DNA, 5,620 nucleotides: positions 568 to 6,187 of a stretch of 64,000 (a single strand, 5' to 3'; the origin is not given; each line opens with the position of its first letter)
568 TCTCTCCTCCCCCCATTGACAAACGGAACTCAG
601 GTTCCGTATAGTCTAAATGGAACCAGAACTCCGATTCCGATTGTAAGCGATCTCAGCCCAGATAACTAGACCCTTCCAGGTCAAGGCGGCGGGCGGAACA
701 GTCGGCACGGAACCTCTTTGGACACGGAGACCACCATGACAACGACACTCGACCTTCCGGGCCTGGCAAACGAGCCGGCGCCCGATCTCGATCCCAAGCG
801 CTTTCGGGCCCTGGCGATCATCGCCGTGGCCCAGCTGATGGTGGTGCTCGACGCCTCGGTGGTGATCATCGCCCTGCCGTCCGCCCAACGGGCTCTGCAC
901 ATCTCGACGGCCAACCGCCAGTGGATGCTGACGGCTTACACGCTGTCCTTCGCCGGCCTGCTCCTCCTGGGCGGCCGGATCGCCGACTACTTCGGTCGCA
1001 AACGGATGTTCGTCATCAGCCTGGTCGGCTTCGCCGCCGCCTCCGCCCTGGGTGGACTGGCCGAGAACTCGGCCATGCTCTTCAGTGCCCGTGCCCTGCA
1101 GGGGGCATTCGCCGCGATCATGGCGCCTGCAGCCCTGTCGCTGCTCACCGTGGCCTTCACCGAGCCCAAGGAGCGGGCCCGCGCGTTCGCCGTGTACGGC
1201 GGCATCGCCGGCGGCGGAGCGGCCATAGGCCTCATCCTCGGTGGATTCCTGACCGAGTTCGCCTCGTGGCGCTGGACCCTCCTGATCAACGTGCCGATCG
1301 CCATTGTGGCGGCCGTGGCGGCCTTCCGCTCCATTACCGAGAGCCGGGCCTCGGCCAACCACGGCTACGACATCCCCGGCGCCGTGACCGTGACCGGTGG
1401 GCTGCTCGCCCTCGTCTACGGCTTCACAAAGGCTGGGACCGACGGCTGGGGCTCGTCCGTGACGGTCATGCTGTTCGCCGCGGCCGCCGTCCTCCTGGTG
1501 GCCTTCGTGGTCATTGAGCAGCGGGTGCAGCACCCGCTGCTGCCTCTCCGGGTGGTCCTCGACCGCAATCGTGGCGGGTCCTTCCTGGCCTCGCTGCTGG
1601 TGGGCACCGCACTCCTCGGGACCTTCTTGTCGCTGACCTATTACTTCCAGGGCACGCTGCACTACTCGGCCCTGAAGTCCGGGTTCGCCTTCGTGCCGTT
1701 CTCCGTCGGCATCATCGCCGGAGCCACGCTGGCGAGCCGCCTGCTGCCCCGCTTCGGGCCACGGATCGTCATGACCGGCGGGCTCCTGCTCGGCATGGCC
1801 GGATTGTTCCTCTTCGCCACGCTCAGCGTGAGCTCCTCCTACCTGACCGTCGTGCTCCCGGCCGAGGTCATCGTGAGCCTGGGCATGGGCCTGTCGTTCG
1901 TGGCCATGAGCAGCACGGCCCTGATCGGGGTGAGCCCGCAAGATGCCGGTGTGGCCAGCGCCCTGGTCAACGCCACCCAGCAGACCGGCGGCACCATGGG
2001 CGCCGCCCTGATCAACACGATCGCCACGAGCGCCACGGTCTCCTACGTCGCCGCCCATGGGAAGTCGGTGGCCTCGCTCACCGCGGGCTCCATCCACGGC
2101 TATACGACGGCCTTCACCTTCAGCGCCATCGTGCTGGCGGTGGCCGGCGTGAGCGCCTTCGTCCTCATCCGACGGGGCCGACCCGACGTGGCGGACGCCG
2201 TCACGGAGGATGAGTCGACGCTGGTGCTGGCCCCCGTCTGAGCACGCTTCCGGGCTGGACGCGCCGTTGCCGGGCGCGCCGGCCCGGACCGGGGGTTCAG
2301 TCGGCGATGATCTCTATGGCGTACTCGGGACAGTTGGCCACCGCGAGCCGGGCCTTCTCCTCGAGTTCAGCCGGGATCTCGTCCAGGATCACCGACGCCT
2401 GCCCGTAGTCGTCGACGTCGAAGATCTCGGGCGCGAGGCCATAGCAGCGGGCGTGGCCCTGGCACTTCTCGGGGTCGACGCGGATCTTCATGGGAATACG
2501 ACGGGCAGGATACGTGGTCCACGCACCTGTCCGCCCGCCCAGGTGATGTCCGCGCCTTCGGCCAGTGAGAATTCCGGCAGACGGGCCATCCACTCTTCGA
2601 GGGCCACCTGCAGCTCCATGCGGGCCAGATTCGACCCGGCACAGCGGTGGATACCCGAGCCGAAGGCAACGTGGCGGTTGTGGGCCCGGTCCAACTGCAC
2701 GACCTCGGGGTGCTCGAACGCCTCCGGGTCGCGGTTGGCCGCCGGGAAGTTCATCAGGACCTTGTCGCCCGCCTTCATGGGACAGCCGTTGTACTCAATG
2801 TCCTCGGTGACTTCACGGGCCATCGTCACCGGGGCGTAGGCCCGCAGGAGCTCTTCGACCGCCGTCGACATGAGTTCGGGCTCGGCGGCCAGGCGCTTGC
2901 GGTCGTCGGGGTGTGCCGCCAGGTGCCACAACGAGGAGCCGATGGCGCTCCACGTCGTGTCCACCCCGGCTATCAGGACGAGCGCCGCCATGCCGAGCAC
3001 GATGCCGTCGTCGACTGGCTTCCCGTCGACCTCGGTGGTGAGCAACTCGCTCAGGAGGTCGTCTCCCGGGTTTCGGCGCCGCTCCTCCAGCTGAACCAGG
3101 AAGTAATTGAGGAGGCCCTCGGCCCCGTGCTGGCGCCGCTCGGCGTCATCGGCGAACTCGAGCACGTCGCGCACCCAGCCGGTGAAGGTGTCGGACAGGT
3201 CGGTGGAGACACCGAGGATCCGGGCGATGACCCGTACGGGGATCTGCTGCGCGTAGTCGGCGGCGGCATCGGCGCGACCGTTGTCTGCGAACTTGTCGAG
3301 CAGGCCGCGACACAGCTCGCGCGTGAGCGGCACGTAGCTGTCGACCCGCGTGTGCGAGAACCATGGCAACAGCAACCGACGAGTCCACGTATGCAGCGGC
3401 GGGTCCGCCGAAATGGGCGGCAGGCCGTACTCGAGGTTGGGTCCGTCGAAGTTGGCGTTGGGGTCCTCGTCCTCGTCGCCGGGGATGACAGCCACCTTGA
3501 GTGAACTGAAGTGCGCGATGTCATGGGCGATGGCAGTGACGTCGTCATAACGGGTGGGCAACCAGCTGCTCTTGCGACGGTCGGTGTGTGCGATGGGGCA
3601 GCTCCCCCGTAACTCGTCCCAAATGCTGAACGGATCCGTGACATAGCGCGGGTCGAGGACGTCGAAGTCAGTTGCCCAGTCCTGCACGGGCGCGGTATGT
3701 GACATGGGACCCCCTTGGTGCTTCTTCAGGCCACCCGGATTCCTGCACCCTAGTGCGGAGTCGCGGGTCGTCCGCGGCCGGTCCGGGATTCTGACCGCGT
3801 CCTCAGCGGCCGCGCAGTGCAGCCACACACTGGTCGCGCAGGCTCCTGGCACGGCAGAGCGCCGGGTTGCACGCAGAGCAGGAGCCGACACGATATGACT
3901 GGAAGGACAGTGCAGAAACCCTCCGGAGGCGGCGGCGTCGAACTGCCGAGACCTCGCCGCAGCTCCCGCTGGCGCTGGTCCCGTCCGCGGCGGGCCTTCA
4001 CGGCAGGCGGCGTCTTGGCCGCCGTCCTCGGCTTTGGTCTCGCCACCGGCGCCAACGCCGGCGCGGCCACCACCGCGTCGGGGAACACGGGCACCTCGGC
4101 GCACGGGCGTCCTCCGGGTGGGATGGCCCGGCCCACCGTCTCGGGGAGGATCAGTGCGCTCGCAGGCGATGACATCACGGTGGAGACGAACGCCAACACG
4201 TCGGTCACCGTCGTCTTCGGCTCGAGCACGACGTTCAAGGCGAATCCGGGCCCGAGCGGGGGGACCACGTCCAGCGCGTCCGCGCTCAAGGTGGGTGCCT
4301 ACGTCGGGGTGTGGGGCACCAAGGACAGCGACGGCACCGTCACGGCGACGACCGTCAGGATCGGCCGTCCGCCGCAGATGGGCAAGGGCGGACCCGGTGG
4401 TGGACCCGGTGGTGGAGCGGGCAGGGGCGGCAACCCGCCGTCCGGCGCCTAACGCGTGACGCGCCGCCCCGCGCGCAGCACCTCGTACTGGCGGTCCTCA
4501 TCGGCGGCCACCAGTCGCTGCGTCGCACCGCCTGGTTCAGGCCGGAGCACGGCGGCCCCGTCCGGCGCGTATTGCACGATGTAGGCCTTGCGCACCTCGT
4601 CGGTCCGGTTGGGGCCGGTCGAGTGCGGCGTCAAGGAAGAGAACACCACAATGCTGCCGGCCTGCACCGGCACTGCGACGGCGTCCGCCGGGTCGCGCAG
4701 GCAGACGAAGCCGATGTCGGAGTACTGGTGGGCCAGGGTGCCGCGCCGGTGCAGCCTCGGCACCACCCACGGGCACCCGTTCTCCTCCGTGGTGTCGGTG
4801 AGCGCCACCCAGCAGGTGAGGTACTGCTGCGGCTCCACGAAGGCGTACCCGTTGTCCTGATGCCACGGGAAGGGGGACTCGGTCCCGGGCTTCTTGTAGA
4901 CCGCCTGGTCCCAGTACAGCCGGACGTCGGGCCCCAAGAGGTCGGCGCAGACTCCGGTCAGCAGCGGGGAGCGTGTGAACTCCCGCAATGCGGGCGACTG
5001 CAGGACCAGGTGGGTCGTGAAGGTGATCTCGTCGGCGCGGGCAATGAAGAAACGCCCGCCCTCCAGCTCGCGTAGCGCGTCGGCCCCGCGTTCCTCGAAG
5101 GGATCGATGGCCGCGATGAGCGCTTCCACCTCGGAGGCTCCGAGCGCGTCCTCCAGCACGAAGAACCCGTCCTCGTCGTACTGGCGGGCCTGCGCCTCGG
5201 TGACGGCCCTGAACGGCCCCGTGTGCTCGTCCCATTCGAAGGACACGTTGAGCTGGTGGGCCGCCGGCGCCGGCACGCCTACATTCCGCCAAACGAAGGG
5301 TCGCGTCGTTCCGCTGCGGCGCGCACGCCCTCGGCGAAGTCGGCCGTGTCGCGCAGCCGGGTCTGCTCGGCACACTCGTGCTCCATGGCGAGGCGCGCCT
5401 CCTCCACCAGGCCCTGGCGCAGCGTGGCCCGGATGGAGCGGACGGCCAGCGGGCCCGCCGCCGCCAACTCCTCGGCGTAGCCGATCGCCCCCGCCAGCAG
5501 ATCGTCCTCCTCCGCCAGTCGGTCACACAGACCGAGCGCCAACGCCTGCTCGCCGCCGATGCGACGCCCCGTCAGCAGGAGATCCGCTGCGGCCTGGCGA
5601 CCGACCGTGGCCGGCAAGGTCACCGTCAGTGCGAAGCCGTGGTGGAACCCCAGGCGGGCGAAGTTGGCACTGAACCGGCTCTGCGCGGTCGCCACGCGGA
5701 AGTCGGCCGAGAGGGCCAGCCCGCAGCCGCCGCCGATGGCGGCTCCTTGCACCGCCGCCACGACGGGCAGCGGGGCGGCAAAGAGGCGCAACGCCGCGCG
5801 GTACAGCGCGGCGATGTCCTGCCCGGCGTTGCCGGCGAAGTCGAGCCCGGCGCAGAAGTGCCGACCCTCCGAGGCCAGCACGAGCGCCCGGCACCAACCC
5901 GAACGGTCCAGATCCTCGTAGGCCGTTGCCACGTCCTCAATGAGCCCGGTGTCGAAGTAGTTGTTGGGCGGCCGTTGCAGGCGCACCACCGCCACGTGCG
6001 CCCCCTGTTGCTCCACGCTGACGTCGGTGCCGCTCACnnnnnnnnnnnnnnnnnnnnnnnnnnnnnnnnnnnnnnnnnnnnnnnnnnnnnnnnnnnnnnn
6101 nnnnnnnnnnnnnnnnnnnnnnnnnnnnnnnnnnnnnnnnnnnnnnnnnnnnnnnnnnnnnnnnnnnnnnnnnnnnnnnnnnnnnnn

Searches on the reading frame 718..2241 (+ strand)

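Call 28: search_protein_families(library=pfam, proteins=[window:718-2241:+])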
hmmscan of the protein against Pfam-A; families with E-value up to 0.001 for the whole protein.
window:718-2241:+ (507 aa): 2 families
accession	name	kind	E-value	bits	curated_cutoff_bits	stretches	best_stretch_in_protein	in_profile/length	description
PF07690.21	MFS_1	-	4.4e-51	174.3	33.4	1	36-429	2-347/347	Major Facilitator Superfamily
PF00083.30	Sugar_tr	-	0.00045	19.6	22.3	1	82-201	63-187/452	Sugar (and other) transporter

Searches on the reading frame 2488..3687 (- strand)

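Call 28: search_protein_families(library=pfam, proteins=[window:2488-3687:-])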
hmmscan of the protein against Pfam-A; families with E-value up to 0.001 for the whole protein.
window:2488-3687:- (399 aa): 1 family
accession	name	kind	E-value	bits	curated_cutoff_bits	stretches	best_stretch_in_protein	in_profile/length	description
PF00067.27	p450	-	6.9e-26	91.5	22.8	1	207-365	237-427/462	Cytochrome P450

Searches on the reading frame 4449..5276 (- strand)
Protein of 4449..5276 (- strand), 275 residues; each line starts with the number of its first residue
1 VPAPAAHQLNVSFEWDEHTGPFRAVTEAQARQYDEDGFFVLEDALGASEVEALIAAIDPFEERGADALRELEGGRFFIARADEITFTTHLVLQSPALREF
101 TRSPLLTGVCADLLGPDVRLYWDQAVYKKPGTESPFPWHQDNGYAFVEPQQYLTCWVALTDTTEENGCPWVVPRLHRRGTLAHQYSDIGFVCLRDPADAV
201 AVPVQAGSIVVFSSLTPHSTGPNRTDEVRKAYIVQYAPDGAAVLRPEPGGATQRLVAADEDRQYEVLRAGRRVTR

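Call 28: search_protein_families(library=pfam, proteins=[window:4449-5276:-])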
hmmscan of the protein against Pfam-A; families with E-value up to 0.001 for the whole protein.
window:4449-5276:- (275 aa): 1 family
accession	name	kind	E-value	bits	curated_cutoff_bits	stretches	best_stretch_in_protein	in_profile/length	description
PF05721.19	PhyH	-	4.9e-33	115.6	22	1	33-231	1-213/213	Phytanoyl-CoA dioxygenase (PhyH)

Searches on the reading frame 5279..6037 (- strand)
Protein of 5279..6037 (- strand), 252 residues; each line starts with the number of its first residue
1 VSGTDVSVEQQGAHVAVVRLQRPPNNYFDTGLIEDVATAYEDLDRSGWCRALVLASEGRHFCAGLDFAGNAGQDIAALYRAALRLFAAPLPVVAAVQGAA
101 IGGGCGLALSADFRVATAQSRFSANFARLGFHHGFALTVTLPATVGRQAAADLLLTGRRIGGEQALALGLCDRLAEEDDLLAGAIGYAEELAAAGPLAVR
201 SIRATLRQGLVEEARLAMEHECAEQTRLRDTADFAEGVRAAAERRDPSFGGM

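Call 28: search_protein_families(library=pfam, proteins=[window:5279-6037:-])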
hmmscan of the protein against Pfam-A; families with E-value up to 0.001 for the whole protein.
window:5279-6037:- (252 aa): 2 families
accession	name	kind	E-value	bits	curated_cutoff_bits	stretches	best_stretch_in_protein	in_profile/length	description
PF00378.25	ECH_1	-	5.7e-49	167.2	27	1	12-250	3-249/251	Enoyl-CoA hydratase/isomerase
PF16113.10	ECH_2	-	1.1e-24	88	27.2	1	16-180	2-177/335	Enoyl-CoA hydratase/isomerase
